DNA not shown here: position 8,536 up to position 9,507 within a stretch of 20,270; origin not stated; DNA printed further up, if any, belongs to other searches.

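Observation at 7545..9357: RNA ligase, ParB-like nuclease and a 223-aa unknown protein: putative RNA repair or anti-defence module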

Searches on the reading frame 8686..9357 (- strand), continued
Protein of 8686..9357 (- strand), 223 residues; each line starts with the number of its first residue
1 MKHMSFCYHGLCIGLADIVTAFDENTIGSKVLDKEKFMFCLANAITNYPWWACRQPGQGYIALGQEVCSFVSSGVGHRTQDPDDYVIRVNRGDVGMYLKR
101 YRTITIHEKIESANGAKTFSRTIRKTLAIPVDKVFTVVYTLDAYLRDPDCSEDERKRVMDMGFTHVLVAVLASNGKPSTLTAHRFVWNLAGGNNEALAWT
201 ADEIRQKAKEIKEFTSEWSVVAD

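Call 109: search_protein_families(library=pfam, alignment_id=A8, max_evalue=0.0001)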
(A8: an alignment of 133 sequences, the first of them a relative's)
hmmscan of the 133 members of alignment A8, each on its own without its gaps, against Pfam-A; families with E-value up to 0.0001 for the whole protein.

A. member 1, L003:373-1188:+ (272 aa): 1 family
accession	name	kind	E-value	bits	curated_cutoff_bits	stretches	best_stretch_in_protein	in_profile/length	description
PF00112.29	Peptidase_C1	-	1.5e-15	58.3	20.7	1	32-249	1-205/220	Papain family cysteine protease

B. families by the number of members that match (of 133 scanned): 50 families (the first 25 are shown)
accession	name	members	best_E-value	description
PF22769.1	DCD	2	7.6e-34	dCTP deaminase-like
PF02562.22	PhoH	2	7.1e-29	PhoH-like protein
PF04865.19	Baseplate_J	2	2.1e-19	Baseplate J-like protein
PF18902.5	DUF5658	2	5.7e-19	Domain of unknown function (DUF5658)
PF12627.12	PolyA_pol_RNAbd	2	9.5e-14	Probable RNA and SrmB- binding site of polymerase A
PF25045.1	vWA_Ro60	2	8.9e-12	Ro60 vWA domain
PF01510.30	Amidase_2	2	4.8e-11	N-acetylmuramoyl-L-alanine amidase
PF01471.23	PG_binding_1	2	3.8e-07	Putative peptidoglycan binding domain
PF12917.13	YfbR-like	2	4.6e-07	5'-deoxynucleotidase YfbR-like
PF13191.12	AAA_16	2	8.9e-06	AAA ATPase domain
PF00476.26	DNA_pol_A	1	7.9e-68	DNA polymerase family A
PF02511.20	Thy1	1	8e-46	Thymidylate synthase complementing protein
PF00990.26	GGDEF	1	9.8e-44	Diguanylate cyclase, GGDEF domain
PF23140.1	Gp80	1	9e-42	Podophage GP4 fiber I protein gp80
PF08719.17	NADAR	1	7e-38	NADAR domain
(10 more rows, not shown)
